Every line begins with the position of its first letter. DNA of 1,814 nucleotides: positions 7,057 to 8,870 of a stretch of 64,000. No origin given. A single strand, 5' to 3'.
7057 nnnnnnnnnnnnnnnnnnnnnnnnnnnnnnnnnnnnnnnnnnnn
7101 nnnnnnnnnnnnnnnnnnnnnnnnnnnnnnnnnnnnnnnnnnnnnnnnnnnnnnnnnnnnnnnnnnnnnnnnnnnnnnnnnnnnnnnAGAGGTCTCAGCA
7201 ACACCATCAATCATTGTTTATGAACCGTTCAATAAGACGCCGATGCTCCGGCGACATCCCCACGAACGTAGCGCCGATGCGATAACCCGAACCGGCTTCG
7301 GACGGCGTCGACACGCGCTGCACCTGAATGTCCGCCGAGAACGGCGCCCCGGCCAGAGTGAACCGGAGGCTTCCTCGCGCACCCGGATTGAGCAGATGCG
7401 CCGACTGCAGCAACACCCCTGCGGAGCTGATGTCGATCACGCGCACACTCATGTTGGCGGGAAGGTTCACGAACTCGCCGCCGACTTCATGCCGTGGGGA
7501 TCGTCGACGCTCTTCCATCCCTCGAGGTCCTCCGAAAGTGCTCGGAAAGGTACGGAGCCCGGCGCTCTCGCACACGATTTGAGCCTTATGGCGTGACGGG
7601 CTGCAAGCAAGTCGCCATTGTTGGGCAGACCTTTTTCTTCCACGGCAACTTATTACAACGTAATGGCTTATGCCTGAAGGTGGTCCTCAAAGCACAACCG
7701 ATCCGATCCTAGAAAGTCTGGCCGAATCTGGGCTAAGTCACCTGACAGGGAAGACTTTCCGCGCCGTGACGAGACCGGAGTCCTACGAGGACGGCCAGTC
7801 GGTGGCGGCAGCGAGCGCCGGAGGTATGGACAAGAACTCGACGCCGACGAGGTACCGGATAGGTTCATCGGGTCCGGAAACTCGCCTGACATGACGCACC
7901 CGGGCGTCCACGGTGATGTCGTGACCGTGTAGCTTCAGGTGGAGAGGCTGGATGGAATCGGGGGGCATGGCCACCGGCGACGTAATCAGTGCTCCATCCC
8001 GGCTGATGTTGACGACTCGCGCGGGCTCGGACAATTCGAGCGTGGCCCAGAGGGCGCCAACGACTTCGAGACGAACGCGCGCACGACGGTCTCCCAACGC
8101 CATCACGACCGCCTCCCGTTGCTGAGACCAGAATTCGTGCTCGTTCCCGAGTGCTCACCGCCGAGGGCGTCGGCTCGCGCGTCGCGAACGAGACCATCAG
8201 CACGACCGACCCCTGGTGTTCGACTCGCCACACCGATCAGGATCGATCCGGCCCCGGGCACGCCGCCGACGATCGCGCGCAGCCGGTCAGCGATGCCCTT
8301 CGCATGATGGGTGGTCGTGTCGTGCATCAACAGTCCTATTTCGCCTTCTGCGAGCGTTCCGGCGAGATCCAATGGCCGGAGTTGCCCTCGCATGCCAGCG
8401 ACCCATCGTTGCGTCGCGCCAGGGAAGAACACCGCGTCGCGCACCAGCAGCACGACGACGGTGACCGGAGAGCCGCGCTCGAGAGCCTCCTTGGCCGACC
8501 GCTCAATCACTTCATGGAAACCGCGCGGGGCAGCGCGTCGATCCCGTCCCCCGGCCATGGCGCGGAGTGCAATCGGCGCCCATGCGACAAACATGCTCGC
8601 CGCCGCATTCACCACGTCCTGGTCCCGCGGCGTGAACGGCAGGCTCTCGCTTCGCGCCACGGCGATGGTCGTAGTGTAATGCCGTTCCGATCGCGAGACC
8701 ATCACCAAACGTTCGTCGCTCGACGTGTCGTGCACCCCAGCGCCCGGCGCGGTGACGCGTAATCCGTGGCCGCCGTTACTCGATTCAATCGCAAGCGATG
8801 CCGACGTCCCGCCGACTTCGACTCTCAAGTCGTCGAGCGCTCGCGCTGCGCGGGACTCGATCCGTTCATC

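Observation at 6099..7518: PilZ gene translationally coupled to a sensor-less sigma-54 activator (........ overlap)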

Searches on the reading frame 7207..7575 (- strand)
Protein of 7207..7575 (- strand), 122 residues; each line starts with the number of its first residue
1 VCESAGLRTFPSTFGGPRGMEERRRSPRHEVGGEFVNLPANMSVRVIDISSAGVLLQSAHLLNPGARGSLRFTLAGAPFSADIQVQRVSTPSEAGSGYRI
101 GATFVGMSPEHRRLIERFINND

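Call 5: search_protein_families(library=pfam, proteins=[window:7207-7575:-], max_evalue=0.01)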
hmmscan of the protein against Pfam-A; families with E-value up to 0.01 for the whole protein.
window:7207-7575:- (122 aa): 1 family
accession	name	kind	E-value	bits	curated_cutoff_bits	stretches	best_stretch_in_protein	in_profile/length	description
PF07238.19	PilZ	-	8.2e-11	42.6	22.5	1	22-120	1-101/102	PilZ domain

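Call 6: search_protein_families(library=ncbifam, proteins=[window:7207-7575:-], max_evalue=0.01)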
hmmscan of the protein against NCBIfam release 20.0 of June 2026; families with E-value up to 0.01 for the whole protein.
window:7207-7575:- (122 aa): 1 family
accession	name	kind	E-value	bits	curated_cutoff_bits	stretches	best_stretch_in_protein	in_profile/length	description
TIGR02266.1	gmx_TIGR02266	paralog_domain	3.1e-07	30.5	68.7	1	45-119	20-95/96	TIGR02266 family protein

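Call 33: find_homologous_proteins(query=window:7207-7518:-, max_evalue=0.001)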
Query window:7207-7518:- (103 aa): 92 proteins with E <= 0.001 among 95 candidates.
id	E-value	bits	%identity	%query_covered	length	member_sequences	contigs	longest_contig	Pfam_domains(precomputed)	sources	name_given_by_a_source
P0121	2.1e-58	213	98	100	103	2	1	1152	PF07238.20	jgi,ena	-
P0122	2.2e-57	209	96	100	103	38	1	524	PF07238.20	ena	-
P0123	1.4e-53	197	92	100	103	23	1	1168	PF07238.20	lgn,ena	-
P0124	1.7e-52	194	89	100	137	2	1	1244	PF07238.20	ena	-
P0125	1.7e-52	194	89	100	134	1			PF07238.20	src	-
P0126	2.5e-52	193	89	100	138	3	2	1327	PF07238.20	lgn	-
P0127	9.8e-52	191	88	100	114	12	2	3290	PF07238.20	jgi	jgi:hypothetical protein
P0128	1.0e-51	191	88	91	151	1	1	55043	PF07238.20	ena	-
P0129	1.2e-51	191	89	100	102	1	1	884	PF07238.20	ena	-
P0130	1.1e-50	188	88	100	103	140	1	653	PF07238.20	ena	-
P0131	1.1e-50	188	86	94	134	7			PF07238.20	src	-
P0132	2.5e-50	187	86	100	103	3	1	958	PF07238.20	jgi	-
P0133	1.9e-49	184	86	100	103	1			PF07238.20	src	-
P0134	7.7e-47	176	82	100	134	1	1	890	PF07238.20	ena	-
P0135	1.3e-46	175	82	100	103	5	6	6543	PF07238.20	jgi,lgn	jgi:hypothetical protein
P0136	2.2e-46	174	82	100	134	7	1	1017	PF07238.20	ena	-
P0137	3.4e-46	174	79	100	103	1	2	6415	PF07238.20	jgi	jgi:hypothetical protein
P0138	4.7e-46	173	82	100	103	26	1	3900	PF07238.20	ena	-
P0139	5.0e-46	173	79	100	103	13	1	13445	PF07238.20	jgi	jgi:hypothetical protein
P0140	6.6e-46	173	90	89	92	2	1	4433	PF07238.20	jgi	jgi:hypothetical protein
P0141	1.3e-45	172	81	100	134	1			PF07238.20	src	-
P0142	1.9e-45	171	80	100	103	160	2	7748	PF07238.20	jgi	jgi:hypothetical protein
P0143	6.3e-45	169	75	100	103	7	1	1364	PF07238.20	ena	-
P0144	8.4e-45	169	76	100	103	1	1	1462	PF07238.20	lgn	-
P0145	1.2e-44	169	79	100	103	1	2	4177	PF07238.20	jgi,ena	jgi:hypothetical protein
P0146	1.2e-44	169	80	100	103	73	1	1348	PF07238.20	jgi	jgi:hypothetical protein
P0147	2.3e-44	168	79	100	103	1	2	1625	PF07238.20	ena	-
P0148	6.4e-44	166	77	100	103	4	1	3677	PF07238.20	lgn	-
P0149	9.4e-44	166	78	100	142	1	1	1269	PF07238.20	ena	-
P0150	3.5e-43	164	75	100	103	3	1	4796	PF07238.20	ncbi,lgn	-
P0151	5.7e-43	163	75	100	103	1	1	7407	PF07238.20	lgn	-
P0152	6.8e-43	163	91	84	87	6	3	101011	PF07238.20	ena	-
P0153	2.4e-42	161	76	100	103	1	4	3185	PF07238.20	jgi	jgi:hypothetical protein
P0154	2.7e-42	161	76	100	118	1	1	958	PF07238.20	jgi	jgi:hypothetical protein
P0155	5.0e-42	160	87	84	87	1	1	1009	PF07238.20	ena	-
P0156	1.7e-41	159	74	89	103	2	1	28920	PF07238.20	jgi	jgi:hypothetical protein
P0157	3.2e-41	158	74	100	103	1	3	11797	PF07238.20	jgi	jgi:hypothetical protein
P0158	4.6e-41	157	76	100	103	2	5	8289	PF07238.20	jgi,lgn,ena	-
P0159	1.7e-40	155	72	94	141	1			PF07238.20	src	-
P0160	2.3e-40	155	77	100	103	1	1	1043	PF07238.20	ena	-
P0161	8.9e-40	153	72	100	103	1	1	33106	PF07238.20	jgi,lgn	jgi:hypothetical protein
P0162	8.7e-39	150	73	89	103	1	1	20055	PF07238.20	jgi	jgi:hypothetical protein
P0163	1.8e-38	149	71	100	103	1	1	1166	PF07238.20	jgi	jgi:hypothetical protein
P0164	3.2e-38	148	71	100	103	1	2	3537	PF07238.20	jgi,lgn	-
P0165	3.8e-38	148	70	100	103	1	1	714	PF07238.20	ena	-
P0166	2.3e-37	145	70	100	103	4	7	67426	PF07238.20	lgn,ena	-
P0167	2.3e-37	145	70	100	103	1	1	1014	PF07238.20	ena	-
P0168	1.0e-36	143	88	79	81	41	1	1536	PF07238.20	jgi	jgi:hypothetical protein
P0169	4.9e-36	141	68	100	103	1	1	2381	PF07238.20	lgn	-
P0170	4.2e-35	138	65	100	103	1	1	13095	PF07238.20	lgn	-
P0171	5.3e-35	138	63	100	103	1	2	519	PF07238.20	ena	-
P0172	1.2e-34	137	67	100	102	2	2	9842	PF07238.20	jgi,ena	-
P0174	1.7e-30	123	61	99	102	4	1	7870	PF07238.20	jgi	jgi:hypothetical protein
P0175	5.5e-30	122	58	88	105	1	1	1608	PF07238.20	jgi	jgi:hypothetical protein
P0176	6.4e-30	121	60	99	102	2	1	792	PF07238.20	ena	-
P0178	5.9e-29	118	57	97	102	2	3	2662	PF07238.20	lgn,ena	-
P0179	7.1e-29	118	63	100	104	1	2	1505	PF07238.20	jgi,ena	jgi:hypothetical protein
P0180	1.6e-28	117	58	97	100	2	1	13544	PF07238.20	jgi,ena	jgi:hypothetical protein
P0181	1.2e-27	114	81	68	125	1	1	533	PF07238.20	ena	-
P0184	4.3e-26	109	52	99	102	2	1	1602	PF07238.20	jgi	jgi:c-di-GMP-binding flagellar brake protein YcgR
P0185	6.8e-26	108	54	99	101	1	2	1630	PF07238.20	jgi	jgi:hypothetical protein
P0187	1.5e-25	107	60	99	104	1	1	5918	PF07238.20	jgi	jgi:hypothetical protein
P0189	3.0e-25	106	57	99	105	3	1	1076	PF07238.20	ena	-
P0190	4.7e-25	106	59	99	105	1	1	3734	PF07238.20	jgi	jgi:hypothetical protein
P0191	6.3e-25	105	58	99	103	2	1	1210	PF07238.20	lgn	-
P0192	1.1e-24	105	58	99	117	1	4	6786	PF07238.20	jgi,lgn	jgi:hypothetical protein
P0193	1.4e-24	104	57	99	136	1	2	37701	PF07238.20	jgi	jgi:hypothetical protein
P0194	1.4e-24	104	54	98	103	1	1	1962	PF07238.20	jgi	jgi:hypothetical protein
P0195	2.5e-24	104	58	98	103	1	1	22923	PF07238.20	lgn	-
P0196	3.1e-24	103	56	99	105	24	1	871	PF07238.20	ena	-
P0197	3.5e-24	103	53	97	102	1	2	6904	PF07238.20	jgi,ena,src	jgi:hypothetical protein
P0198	5.0e-24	103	54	99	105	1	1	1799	PF07238.20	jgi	jgi:PilZ domain-containing protein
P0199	9.6e-24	102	57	99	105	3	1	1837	PF07238.20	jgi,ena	-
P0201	1.7e-23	101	55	99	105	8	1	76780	PF07238.20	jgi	jgi:hypothetical protein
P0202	2.4e-23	100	57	99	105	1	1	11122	PF07238.20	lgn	-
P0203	4.8e-23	99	56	99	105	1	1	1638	PF07238.20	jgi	jgi:hypothetical protein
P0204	1.1e-22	98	56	97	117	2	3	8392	PF07238.20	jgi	jgi:hypothetical protein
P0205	1.1e-22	98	55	97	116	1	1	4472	PF07238.20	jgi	jgi:hypothetical protein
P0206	1.3e-22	98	57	97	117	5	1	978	PF07238.20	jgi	-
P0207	2.6e-22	97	56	89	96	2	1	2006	PF07238.20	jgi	-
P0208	3.9e-22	96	48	99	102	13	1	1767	PF07238.20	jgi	jgi:c-di-GMP-binding flagellar brake protein YcgR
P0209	1.2e-21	95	55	99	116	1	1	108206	PF07238.20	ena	-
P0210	5.2e-21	93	53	99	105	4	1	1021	PF07238.20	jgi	jgi:hypothetical protein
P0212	6.7e-16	76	54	76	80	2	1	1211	PF07238.20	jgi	jgi:hypothetical protein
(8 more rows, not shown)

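Call 69: predict_structure(alignment_id=A3)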
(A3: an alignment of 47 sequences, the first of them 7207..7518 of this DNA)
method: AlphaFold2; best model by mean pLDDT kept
length: 103 residues; sequences in the alignment: 47
mean_pLDDT: 78.9   pTM: 0.64
mean pLDDT of the five models: 78.9, 76.9, 75.6, 72.4, 71.8
residues with pLDDT >= 90: 25; 70-90: 51; 50-70: 19; < 50: 8
segments of 3 or more residues with pLDDT < 50: 13-18
pLDDT, mean of each block of 10 residues (from residue 1): 56 45 82 90 87 86 91 76 90 88 74
secondary structure, 60 per line:
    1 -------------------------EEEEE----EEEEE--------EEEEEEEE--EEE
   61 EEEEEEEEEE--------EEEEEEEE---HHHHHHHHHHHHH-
elements in order: E26-30 E35-39 E48-55 E58-70 E79-86 H90-102

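Call 72: fold_search(model_id=the predicted structure, library=pdb)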
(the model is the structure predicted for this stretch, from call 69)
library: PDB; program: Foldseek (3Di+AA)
matches with E <= 10: 840; with E <= 0.001: 1
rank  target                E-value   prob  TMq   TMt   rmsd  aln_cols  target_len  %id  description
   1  4rt0_B                7.4e-04  1.00  0.53  0.51   3.4        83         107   24  Structure of the Alg44 PilZ domain from Pseudomonas aeruginosa PAO1 in complex with c-di-GMP (released 2015-04-08)
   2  4rt0_A                1.7e-03  1.00  0.53  0.51   3.3        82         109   23  Structure of the Alg44 PilZ domain from Pseudomonas aeruginosa PAO1 in complex with c-di-GMP (released 2015-04-08)
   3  4xrn_B                1.7e-03  1.00  0.53  0.53   3.4        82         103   26  Pilz domain with c-di-gmp of a protein from Pseudomonas aeruginosa (released 2016-02-03)
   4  4rt1_A                2.1e-03  1.00  0.55  0.52   3.4        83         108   23  Structure of the Alg44 PilZ domain (R95A mutant) from Pseudomonas aeruginosa PAO1 in complex with c-di-GMP (released 2015-04-08)
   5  4rt0_C                2.3e-03  1.00  0.53  0.51   3.3        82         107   24  Structure of the Alg44 PilZ domain from Pseudomonas aeruginosa PAO1 in complex with c-di-GMP (released 2015-04-08)
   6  3ph1_A                4.3e-03  1.00  0.57  0.34   2.2        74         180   18  The Crystal Structure of a Pathogenic Protein from the Xanthomonas campestris Reveals a New Tetrameric PilZ Domain Sel (released 2011-04-13)
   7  5kec_D                5.4e-03  1.00  0.62  0.31   2.7        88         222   23  Structure of K. pneumonia MrkH in its apo state. (released 2016-08-17)
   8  3ph1_C                6.8e-03  1.00  0.57  0.33   2.2        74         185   18  The Crystal Structure of a Pathogenic Protein from the Xanthomonas campestris Reveals a New Tetrameric PilZ Domain Sel (released 2011-04-13)
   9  3rqa_A                7.2e-03  1.00  0.57  0.35   2.2        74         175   18  The Crystal Structure of a Pathogenic Protein from the Xanthomonas campestris Reveals a New Tetrameric PilZ Domain Sel (released 2012-03-14)
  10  3rqa_C                9.1e-03  1.00  0.57  0.34   2.2        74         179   18  The Crystal Structure of a Pathogenic Protein from the Xanthomonas campestris Reveals a New Tetrameric PilZ Domain Sel (released 2012-03-14)
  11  2gjg                  1.1e-02  1.00  0.70  0.32   2.8        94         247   17  CRYSTAL STRUCTURE OF A PILZ-CONTAINING PROTEIN (PP4397) FROM PSEUDOMONAS PUTIDA KT2440 AT 2.25 A RESOLUTION (released 2006-04-25)
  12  5ked_A                1.4e-02  1.00  0.63  0.30   2.6        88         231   23  Structure of the 2.65 Angstrom P2(1) crystal of K. pneumonia MrkH (released 2016-08-17)
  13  5kgo_A                1.5e-02  1.00  0.62  0.31   2.3        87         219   23  Structure of K. pneumonia MrkH-c-di-GMP complex (released 2016-08-17)
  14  5ked_B                1.6e-02  1.00  0.60  0.29   2.7        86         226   23  Structure of the 2.65 Angstrom P2(1) crystal of K. pneumonia MrkH (released 2016-08-17)
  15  5ejl                  1.7e-02  1.00  0.62  0.29   4.2        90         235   22  MrkH, A novel c-di-GMP dependence transcription regulatory factor. (released 2016-10-19)
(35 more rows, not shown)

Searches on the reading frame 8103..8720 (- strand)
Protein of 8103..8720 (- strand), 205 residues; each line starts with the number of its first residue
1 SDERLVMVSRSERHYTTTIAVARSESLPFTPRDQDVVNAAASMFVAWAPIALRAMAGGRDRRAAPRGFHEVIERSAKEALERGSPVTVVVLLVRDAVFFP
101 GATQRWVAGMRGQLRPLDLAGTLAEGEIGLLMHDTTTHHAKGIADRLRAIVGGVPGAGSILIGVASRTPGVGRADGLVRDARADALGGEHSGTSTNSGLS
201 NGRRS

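Call 62: search_protein_families(library=pfam, proteins=[window:8103-8600:-], max_evalue=10)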
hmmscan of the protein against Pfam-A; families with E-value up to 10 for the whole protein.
window:8103-8600:- (165 aa): 0 families

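Call 63: search_solved_structures(query=window:8103-8720:-, max_evalue=10, show_alignments=2)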
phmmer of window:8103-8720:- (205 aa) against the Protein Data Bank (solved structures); distinct sequences matched with E-value up to 10: 4.
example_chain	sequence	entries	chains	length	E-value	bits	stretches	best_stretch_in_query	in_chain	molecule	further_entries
8wcn_A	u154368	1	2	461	0.005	19.8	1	106-182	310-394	Diguanylate cyclase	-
9k7u_A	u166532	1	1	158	0.63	13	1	61-94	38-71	Heter-Zn2-HEHE-22A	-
3i5a_A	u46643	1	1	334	0.79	12.7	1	114-181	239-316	Response regulator/GGDEF domain protein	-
3v9r_B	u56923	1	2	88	1.3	11.9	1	92-139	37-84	Uncharacterized protein YDL160C-A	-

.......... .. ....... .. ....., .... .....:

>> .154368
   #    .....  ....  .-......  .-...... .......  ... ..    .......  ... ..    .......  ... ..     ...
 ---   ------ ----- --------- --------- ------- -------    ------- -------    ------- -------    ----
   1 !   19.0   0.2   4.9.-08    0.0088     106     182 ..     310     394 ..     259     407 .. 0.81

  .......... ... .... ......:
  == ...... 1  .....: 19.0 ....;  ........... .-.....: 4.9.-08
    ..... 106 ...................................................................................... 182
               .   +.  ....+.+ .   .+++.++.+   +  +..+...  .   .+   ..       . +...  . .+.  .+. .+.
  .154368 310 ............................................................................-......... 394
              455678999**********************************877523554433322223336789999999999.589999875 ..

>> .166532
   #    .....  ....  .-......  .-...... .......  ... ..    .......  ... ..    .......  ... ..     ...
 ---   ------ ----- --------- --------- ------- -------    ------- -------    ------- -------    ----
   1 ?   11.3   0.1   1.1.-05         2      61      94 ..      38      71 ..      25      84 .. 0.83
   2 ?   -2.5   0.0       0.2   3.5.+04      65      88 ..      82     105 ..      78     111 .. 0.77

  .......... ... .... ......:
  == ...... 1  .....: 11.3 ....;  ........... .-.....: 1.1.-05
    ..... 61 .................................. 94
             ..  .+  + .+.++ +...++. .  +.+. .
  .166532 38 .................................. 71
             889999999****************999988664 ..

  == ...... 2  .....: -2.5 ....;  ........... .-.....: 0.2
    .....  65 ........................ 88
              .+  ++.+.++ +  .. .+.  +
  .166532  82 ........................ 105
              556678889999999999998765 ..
